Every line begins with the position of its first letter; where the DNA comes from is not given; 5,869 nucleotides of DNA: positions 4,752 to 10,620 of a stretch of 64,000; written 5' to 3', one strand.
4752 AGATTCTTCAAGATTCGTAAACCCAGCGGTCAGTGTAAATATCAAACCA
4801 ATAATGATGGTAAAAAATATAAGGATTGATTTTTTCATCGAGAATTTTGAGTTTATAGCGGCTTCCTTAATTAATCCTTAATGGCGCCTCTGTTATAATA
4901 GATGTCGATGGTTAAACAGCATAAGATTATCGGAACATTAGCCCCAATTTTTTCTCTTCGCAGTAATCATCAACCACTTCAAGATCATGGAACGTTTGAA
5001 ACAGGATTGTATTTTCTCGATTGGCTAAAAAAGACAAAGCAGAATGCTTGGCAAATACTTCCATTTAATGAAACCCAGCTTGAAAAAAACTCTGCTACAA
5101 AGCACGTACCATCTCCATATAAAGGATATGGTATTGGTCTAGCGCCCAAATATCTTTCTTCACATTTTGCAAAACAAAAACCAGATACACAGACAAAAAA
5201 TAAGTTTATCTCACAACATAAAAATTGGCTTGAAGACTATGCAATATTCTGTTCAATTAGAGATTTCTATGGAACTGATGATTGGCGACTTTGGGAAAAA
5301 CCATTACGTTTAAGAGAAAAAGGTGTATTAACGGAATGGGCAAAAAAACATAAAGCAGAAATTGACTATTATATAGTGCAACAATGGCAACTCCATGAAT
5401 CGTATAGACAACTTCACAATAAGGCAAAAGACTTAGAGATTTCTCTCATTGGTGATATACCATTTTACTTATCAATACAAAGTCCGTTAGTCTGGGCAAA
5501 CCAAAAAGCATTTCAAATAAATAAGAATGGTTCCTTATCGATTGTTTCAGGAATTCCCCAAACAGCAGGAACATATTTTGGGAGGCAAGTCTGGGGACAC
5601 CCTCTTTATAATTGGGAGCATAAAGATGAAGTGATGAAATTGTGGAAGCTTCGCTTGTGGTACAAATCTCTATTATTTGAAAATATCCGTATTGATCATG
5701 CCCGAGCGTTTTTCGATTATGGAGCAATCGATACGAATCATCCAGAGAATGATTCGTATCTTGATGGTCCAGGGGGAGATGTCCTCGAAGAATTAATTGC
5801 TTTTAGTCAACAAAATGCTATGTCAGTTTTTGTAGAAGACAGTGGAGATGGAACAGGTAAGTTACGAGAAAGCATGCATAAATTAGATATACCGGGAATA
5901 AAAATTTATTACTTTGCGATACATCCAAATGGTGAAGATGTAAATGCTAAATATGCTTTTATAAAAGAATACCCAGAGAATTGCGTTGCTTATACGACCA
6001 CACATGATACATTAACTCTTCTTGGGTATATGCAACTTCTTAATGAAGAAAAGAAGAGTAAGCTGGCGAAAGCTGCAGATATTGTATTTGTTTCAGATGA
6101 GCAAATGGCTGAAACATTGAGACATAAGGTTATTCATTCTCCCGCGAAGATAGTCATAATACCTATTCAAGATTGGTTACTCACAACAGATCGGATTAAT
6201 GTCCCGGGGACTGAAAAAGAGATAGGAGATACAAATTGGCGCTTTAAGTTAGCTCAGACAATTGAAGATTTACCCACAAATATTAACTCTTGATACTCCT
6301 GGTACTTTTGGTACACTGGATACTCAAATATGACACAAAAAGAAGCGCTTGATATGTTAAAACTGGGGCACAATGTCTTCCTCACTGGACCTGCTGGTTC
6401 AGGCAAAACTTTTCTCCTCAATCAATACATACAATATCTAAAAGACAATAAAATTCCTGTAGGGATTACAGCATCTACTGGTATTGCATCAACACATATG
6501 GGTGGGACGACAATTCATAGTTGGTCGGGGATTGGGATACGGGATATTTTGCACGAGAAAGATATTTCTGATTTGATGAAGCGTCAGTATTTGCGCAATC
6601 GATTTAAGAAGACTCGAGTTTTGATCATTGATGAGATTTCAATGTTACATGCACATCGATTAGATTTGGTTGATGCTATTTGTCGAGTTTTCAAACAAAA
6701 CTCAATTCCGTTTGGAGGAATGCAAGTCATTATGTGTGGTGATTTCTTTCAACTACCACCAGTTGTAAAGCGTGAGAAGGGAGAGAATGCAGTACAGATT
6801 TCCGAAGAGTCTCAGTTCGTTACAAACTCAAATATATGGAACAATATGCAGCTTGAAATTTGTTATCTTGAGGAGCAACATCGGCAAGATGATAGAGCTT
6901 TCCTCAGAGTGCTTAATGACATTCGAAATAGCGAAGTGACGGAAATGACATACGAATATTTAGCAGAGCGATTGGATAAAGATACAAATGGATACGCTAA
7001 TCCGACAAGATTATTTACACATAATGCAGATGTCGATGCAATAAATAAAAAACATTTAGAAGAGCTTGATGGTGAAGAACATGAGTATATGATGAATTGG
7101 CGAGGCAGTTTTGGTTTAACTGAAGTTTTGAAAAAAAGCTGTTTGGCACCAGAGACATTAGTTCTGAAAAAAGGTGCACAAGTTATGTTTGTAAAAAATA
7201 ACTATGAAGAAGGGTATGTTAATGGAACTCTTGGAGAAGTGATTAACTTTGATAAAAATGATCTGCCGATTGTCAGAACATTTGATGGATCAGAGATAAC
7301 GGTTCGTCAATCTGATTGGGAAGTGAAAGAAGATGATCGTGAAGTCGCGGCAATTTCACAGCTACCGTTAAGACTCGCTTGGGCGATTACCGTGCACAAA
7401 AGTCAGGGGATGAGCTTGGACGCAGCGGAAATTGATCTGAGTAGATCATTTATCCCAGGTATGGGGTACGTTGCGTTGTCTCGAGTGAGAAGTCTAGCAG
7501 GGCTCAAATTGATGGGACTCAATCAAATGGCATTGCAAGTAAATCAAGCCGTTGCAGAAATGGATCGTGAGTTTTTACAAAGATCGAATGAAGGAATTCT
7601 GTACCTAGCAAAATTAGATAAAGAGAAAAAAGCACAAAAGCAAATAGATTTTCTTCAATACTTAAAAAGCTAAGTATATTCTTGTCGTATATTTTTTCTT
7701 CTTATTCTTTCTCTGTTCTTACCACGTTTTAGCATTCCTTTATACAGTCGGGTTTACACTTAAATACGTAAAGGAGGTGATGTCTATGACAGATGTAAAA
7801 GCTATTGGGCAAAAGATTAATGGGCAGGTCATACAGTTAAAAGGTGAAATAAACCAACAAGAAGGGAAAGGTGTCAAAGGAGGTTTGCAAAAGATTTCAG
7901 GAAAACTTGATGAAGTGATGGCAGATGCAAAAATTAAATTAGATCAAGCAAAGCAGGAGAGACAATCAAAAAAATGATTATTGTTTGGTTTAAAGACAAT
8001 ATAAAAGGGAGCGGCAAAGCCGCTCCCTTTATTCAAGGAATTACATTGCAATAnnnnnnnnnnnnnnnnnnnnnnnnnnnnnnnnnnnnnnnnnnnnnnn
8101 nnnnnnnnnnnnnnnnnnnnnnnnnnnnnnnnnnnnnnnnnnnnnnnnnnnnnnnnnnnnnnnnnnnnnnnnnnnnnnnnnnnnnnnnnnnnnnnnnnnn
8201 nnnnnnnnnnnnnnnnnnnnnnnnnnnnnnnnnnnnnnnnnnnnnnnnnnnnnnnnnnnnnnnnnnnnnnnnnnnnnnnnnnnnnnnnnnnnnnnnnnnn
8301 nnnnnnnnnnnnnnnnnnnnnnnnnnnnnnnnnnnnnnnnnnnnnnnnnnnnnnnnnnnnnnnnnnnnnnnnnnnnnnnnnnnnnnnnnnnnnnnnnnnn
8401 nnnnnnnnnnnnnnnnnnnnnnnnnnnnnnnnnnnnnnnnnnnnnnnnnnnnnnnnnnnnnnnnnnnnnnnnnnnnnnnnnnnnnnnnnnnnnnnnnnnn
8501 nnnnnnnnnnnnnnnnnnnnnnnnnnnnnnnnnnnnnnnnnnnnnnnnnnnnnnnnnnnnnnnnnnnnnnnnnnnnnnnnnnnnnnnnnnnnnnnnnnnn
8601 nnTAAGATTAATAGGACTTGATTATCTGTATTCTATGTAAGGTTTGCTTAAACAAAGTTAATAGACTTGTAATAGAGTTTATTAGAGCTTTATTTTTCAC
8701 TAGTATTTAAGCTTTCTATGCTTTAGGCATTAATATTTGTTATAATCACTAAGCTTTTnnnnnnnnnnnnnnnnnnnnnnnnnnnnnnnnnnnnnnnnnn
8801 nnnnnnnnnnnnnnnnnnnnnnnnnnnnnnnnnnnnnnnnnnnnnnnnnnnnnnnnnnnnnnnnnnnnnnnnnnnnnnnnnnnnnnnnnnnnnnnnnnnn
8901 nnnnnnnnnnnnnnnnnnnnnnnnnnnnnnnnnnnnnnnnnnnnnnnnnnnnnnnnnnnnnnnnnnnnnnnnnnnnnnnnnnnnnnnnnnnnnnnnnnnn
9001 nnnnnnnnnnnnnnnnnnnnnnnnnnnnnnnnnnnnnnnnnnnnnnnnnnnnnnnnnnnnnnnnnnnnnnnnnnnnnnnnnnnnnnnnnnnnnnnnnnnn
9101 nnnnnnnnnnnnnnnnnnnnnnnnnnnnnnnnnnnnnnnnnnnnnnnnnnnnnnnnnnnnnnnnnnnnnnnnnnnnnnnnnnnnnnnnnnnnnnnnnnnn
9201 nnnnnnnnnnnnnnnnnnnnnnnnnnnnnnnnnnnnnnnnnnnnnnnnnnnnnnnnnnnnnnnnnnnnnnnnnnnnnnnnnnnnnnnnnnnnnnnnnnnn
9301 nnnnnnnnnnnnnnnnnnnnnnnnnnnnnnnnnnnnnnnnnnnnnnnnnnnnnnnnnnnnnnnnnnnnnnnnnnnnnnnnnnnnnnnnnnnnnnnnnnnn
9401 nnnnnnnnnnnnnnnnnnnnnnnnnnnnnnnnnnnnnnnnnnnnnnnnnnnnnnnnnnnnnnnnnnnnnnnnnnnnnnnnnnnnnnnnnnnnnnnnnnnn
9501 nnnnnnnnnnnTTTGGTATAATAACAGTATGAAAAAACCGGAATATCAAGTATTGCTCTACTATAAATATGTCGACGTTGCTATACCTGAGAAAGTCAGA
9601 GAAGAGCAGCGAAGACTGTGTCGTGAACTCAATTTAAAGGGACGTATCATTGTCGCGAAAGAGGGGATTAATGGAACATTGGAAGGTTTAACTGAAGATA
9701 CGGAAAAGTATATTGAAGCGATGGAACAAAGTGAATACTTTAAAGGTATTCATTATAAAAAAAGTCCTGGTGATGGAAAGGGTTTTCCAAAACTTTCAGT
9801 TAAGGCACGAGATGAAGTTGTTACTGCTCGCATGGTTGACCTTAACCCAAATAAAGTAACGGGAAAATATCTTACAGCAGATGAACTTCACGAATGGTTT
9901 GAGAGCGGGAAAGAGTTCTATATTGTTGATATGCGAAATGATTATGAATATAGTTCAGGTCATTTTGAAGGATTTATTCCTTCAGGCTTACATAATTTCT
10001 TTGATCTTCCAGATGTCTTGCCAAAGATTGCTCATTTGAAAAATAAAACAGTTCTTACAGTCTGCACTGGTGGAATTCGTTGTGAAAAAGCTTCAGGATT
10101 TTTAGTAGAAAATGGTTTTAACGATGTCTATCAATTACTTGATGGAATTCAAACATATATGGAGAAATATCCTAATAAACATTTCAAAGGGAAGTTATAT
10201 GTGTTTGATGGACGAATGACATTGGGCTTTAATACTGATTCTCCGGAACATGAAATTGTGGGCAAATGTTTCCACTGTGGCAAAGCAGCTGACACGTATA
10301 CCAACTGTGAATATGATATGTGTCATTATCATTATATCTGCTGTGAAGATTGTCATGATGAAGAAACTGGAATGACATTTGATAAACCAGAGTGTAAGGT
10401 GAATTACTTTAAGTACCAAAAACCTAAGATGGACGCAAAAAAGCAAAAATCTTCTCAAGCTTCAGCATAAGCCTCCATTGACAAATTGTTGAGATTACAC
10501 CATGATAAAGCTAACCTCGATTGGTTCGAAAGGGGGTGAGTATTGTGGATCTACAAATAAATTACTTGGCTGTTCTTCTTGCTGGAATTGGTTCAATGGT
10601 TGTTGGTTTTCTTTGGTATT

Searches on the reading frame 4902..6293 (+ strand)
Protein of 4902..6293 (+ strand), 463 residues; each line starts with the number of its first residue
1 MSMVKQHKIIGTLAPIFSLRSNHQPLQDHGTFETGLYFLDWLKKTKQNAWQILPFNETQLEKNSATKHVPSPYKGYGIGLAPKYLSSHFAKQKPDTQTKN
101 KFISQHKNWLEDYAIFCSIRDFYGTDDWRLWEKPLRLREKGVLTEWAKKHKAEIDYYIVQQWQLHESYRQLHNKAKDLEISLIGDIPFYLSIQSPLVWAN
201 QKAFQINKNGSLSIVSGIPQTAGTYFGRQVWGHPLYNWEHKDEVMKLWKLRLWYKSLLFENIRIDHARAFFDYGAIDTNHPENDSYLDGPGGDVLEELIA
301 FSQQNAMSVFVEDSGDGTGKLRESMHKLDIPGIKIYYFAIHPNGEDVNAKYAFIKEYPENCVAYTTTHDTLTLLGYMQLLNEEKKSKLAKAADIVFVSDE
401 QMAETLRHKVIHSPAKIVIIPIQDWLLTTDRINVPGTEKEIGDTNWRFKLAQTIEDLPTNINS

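Call 39: search_protein_families(library=pfam, proteins=[window:4902-6293:+], max_evalue=0.00001)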
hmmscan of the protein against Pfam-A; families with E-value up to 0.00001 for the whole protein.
window:4902-6293:+ (463 aa): 1 family
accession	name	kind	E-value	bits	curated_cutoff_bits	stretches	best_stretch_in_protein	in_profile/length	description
PF02446.23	Glyco_hydro_77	-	2.7e-84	284.2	25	1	88-451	97-460/465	4-alpha-glucanotransferase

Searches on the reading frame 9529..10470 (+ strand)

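Call 11: search_protein_families(library=pfam, proteins=[window:9529-10470:+], max_evalue=0.00001)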
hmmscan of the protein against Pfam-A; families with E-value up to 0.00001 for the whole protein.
window:9529-10470:+ (313 aa): 3 families
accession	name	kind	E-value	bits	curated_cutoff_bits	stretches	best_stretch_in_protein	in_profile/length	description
PF17773.7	UPF0176_N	-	8e-26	90.7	26.2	1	6-97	1-92/92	UPF0176 acylphosphatase like domain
PF12368.13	Rhodanese_C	-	7.3e-17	61.9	26.9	1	220-289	1-65/66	Rhodanase C-terminal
PF00581.25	Rhodanese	-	2.8e-10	41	22.2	1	116-211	1-100/102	Rhodanese-like domain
